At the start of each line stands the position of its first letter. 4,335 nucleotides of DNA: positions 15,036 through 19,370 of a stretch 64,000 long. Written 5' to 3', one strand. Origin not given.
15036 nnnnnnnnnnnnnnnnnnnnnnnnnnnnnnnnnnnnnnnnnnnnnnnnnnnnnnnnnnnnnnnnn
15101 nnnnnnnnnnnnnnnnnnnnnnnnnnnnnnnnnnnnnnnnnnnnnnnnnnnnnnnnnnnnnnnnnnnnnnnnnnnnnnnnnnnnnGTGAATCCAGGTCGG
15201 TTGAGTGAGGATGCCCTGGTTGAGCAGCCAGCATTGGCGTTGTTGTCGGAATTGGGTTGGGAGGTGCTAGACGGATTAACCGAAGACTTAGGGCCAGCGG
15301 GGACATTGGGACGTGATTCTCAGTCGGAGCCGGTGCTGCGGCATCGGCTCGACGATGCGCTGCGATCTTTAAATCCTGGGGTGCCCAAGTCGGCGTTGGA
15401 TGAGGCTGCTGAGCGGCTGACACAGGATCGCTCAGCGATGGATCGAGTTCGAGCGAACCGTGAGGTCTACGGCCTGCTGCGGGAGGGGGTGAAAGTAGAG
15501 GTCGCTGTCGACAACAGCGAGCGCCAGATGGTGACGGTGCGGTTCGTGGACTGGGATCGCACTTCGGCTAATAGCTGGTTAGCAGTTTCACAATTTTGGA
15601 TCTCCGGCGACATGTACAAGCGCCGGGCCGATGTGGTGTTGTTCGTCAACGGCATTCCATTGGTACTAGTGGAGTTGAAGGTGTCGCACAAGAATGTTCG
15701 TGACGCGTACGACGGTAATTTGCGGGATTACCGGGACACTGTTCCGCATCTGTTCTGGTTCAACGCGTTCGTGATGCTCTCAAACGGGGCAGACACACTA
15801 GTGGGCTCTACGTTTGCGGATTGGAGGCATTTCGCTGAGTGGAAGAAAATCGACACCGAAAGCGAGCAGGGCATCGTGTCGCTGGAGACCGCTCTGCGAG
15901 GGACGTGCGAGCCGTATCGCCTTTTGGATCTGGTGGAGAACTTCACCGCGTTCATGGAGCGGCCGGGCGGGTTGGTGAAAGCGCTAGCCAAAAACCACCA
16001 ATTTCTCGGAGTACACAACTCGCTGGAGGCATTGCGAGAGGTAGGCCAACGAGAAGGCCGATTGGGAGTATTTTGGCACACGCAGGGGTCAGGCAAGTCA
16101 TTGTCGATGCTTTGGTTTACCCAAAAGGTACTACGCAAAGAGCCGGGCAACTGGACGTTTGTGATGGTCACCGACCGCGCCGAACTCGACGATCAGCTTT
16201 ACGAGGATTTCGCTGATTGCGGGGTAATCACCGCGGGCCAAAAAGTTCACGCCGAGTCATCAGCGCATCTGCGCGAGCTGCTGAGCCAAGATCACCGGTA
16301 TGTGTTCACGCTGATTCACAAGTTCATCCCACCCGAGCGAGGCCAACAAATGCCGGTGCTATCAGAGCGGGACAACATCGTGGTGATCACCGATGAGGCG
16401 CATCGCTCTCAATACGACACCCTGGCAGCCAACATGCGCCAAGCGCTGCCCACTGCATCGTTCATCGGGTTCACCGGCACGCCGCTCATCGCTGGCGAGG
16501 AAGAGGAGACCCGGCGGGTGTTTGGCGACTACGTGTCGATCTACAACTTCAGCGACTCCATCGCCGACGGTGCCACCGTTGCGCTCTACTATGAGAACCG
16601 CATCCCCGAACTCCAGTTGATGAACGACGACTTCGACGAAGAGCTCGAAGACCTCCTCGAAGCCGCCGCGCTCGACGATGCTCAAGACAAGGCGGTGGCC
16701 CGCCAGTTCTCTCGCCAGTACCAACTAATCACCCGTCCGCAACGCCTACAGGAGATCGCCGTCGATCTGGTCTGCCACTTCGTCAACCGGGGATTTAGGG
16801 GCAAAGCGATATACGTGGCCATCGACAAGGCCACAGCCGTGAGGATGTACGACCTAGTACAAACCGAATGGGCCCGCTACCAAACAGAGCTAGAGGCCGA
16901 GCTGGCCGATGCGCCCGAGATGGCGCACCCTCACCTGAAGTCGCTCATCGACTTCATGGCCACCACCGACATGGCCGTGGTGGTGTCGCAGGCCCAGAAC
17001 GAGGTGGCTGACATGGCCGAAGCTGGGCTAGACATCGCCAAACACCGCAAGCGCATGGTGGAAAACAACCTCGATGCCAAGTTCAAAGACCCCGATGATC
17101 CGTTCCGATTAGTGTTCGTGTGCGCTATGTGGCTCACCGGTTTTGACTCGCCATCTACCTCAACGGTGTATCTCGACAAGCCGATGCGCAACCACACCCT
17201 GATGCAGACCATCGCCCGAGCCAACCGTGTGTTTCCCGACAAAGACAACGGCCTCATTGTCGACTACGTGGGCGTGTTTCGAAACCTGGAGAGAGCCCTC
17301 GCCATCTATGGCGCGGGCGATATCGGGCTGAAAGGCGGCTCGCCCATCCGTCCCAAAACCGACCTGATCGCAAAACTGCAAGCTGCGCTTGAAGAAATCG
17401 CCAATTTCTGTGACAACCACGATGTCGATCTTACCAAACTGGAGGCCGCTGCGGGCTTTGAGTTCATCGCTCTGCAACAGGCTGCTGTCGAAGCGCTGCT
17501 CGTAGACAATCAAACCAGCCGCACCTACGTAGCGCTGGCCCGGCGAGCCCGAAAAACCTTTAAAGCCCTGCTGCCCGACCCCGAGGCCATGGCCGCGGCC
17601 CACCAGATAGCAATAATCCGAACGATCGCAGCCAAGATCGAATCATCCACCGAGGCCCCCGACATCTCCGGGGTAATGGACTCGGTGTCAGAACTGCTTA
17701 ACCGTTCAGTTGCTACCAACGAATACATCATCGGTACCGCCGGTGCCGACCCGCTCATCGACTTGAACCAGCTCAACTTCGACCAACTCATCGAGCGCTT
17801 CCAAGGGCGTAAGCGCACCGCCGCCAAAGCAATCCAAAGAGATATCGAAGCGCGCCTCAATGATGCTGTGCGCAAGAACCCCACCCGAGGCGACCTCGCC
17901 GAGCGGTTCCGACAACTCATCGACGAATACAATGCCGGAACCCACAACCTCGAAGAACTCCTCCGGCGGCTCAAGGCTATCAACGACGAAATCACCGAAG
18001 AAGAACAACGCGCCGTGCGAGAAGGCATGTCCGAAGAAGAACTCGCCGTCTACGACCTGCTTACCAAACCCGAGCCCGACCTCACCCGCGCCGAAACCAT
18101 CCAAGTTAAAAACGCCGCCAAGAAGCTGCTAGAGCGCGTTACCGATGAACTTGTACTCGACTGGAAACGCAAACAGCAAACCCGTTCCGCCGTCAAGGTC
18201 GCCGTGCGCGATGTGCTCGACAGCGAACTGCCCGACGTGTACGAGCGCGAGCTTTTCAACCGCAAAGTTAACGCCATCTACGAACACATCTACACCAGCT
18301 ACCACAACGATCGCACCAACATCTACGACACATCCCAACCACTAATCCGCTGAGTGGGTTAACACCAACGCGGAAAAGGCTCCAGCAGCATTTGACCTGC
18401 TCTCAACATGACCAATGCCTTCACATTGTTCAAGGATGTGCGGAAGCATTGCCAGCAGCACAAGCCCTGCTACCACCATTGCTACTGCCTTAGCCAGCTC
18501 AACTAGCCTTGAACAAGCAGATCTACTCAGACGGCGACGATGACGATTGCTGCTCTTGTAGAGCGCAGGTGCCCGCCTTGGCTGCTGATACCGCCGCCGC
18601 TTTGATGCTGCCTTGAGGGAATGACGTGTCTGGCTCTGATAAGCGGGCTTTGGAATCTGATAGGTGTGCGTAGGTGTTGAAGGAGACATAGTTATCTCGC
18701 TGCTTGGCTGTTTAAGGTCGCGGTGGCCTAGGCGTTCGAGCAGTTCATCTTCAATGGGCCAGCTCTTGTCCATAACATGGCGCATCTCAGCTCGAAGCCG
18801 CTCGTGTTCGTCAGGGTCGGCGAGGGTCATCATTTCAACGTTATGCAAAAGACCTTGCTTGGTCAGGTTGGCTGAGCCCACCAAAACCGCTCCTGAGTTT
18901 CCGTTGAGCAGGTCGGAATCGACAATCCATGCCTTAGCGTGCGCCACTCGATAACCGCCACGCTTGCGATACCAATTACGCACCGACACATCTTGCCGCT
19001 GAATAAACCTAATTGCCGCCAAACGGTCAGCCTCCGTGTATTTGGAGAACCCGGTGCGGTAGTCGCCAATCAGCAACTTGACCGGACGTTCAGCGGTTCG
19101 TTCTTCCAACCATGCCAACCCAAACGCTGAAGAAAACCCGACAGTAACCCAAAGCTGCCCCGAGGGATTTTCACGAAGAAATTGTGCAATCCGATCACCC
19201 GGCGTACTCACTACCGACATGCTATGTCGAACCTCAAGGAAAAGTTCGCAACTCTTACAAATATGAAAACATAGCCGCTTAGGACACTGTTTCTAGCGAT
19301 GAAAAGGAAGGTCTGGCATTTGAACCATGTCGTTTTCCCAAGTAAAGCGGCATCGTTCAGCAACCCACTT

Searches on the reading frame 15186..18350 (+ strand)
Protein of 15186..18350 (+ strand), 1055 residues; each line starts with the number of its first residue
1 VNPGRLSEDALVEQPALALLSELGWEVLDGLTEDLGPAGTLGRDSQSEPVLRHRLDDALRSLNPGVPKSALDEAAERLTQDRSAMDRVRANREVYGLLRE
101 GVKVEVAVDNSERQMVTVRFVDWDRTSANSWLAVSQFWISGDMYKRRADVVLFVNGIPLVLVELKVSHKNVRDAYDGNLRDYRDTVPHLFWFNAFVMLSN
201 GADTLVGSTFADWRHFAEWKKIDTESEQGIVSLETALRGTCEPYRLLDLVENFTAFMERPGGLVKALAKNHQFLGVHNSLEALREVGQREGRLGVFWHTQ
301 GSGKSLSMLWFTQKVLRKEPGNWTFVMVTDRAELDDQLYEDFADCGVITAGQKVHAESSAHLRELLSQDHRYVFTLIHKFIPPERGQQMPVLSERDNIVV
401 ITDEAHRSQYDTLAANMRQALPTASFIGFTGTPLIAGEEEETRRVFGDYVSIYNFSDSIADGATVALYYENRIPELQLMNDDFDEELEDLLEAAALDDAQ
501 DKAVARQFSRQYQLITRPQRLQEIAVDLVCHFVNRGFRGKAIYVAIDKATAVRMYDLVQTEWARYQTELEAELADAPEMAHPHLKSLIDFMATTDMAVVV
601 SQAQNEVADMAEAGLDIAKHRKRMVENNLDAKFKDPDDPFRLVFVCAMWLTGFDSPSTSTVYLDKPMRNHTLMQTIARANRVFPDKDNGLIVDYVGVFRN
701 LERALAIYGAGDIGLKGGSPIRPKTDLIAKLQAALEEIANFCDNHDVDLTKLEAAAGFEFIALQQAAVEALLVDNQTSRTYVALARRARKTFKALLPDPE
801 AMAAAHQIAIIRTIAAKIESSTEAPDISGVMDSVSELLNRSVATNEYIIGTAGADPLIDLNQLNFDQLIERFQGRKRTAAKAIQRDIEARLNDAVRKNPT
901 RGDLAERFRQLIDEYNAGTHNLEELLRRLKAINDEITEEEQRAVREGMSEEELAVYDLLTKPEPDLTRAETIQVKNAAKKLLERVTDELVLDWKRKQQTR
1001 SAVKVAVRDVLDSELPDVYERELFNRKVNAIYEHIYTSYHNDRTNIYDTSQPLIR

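Call 53: search_protein_families(library=pfam, proteins=[window:15186-18350:+], max_evalue=0.01)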
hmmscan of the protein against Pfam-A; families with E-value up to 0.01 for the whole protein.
window:15186-18350:+ (1055 aa): 6 families
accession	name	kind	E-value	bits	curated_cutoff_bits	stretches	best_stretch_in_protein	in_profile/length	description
PF18766.7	SWI2_SNF2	-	1.6e-72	244.2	26.7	1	271-494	1-215/221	SWI2/SNF2 ATPase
PF04313.20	HSDR_N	-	3.3e-45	154.8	25.1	1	6-212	2-195/198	Type I restriction enzyme R protein N terminus (HSDR_N)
PF11867.13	T1RH-like_C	-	2.7e-34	119.5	26.8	1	718-1013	5-304/329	Type I restriction enzyme HindI endonuclease subunit-like, C-terminal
PF04851.21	ResIII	-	7.5e-19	68.7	22.5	1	284-433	20-162/164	Type III restriction enzyme, res subunit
PF22679.2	T1R_D3-like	-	6.2e-18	66.1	27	1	610-694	72-156/158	Type I restriction enzyme subunit R domain 3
PF00270.35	DEAD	-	0.00089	19.5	26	1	301-433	24-160/167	DEAD/DEAH box helicase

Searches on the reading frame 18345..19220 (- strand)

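Call 53: search_protein_families(library=pfam, proteins=[window:18345-19220:-], max_evalue=0.01)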
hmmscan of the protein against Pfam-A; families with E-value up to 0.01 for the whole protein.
window:18345-19220:- (292 aa): 2 families
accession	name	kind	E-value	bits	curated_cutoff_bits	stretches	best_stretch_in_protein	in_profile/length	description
PF13091.12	PLDc_2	-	4.2e-08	33.5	27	1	45-147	37-129/132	PLD-like domain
PF00614.28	PLDc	-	0.0049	17.3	21.9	1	94-121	6-26/28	Phospholipase D Active site motif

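Call 88: search_protein_families(library=padloc, proteins=[window:18345-19220:-], max_evalue=0.001)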
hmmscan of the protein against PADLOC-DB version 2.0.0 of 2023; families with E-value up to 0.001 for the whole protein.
window:18345-19220:- (292 aa): 4 families
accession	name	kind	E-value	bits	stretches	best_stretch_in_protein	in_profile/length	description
PDLC03829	ZacB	-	4.4e-07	27.2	1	94-141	298-333/586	-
PDLC02607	DrmC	-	8.6e-07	26.5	1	78-152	181-256/265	DrmC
PDLC02707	PbeA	-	3.3e-05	20.7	1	71-213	114-258/672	PbeA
PDLC02614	DrmC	-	5.8e-05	20.9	1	93-142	101-143/153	DrmC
